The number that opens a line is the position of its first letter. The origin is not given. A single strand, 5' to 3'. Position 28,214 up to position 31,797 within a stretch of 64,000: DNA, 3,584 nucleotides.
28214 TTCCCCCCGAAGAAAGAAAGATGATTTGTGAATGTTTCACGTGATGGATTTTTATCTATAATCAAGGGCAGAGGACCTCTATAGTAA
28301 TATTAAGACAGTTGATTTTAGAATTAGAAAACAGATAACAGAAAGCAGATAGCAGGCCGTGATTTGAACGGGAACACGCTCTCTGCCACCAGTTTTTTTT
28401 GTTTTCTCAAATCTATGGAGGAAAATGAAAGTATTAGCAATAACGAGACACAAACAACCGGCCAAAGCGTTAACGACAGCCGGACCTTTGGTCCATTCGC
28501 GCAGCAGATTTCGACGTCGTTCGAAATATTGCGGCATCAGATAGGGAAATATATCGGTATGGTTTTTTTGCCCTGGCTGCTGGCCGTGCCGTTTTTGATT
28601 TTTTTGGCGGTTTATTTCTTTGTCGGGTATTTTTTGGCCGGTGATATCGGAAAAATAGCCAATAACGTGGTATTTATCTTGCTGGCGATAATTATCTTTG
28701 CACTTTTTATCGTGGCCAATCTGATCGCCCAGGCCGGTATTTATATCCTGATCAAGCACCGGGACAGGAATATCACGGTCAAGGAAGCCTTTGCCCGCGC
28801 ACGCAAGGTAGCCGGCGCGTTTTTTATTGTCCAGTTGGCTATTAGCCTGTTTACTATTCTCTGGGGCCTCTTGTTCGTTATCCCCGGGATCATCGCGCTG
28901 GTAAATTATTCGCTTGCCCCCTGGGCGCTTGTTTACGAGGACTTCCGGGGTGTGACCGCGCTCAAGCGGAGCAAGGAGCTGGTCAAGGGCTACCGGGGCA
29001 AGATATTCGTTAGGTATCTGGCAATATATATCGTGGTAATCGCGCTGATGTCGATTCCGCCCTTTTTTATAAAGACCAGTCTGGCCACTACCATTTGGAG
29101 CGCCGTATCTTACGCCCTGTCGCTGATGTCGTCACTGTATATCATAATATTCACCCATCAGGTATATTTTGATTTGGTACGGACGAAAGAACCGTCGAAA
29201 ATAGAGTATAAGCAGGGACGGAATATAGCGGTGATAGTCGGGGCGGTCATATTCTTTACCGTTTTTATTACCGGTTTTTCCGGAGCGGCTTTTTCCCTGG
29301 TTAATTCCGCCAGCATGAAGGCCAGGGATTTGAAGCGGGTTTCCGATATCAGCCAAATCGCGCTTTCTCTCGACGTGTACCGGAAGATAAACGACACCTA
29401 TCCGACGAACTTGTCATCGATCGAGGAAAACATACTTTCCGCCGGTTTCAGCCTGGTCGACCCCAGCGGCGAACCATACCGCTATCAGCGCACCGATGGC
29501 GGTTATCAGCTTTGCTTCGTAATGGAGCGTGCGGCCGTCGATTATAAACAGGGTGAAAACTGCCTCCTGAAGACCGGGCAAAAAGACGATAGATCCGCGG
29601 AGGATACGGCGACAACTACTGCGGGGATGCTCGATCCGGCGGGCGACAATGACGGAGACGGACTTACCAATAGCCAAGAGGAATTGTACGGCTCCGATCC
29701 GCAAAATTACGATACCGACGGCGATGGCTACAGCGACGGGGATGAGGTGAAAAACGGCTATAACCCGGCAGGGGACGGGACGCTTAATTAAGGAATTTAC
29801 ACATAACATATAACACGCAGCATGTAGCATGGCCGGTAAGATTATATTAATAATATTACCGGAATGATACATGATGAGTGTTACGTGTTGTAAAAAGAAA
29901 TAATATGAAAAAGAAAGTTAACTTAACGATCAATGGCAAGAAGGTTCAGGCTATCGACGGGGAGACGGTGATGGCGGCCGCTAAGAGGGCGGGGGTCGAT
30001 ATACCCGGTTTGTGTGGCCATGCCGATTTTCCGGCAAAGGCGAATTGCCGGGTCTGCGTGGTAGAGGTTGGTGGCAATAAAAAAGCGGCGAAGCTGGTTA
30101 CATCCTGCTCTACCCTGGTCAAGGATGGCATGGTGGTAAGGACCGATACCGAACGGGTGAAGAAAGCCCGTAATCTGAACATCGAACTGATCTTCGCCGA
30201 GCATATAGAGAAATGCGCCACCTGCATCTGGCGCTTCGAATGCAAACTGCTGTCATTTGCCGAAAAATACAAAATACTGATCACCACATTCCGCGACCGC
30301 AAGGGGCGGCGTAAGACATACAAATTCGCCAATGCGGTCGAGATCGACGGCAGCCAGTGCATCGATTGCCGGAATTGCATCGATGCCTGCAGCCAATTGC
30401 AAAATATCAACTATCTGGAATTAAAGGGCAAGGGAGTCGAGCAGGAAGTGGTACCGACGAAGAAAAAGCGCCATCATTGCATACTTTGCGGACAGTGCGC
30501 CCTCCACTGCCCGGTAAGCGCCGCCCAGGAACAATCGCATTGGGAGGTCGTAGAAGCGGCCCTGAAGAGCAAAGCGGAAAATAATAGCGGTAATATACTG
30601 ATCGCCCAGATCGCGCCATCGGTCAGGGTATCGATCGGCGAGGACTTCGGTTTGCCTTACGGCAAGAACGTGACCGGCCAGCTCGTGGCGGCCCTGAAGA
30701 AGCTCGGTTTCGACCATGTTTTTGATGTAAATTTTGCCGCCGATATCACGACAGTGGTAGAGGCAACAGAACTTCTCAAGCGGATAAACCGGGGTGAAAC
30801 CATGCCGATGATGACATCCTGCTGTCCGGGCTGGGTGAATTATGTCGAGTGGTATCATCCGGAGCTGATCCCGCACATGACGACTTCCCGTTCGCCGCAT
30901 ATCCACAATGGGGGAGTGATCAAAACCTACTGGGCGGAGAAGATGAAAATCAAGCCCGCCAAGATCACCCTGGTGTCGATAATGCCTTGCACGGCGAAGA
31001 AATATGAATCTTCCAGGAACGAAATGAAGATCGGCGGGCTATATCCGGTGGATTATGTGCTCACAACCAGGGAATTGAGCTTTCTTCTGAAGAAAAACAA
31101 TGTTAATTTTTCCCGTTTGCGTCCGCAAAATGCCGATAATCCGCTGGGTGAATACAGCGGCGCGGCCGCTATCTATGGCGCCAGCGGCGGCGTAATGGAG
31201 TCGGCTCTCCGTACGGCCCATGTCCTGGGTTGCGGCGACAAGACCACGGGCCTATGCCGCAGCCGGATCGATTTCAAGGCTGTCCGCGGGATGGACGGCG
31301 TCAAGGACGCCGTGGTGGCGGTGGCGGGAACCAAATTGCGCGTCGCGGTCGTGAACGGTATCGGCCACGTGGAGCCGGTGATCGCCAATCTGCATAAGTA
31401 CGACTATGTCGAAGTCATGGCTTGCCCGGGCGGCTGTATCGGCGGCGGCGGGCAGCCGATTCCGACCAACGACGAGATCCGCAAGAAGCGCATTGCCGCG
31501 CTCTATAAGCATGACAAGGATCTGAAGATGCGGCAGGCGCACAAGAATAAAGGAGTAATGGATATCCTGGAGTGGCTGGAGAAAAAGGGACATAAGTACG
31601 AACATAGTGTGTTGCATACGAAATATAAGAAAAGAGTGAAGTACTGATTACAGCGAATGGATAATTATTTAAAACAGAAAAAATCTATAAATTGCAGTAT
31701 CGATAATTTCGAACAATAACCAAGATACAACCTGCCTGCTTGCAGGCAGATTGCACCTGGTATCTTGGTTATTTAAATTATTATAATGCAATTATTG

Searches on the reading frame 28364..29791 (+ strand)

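Call 82: search_protein_families(library=pfam, proteins=[window:28364-29791:+], max_evalue=0.00001)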
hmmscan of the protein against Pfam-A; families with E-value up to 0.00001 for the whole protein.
window:28364-29791:+ (475 aa): 1 family
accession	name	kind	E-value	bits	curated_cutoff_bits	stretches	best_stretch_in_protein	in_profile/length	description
PF18884.5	TSP3_bac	-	6.5e-11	42.3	25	0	450-465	1-16/22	Bacterial TSP3 repeat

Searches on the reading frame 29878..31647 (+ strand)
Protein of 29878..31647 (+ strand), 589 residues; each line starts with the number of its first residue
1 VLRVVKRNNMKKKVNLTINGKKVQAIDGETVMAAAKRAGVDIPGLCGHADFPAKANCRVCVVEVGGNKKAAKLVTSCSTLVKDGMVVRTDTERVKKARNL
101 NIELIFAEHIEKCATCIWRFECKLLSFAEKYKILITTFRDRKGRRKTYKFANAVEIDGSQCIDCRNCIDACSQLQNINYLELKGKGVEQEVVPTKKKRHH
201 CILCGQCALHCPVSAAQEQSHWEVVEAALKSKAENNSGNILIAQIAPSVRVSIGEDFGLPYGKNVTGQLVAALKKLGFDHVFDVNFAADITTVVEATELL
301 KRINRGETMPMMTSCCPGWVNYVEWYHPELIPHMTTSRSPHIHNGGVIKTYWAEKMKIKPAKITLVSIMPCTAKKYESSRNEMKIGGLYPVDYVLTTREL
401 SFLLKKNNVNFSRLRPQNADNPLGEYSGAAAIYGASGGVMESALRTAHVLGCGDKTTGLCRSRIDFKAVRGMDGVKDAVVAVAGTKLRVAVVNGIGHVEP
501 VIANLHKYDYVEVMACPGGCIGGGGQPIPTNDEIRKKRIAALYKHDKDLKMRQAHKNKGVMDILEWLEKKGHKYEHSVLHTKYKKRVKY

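Call 82: search_protein_families(library=pfam, proteins=[window:29878-31647:+], max_evalue=0.00001)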
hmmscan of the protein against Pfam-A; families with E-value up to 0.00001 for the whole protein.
window:29878-31647:+ (589 aa): 4 families
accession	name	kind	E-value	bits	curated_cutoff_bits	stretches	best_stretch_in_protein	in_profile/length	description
PF02906.19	Fe_hyd_lg_C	-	4.1e-87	292.3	22.1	1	241-524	3-245/245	Iron only hydrogenase large subunit, C-terminal domain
PF13510.11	Fer2_4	-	1.5e-20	73.5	22.8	1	12-91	2-81/82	2Fe-2S iron-sulfur cluster binding domain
PF02256.22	Fe_hyd_SSU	-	8.1e-12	45.4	24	1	532-586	1-56/56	Iron hydrogenase small subunit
PF12838.12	Fer4_7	-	4.6e-07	30.6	27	1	160-215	1-52/52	4Fe-4S dicluster domain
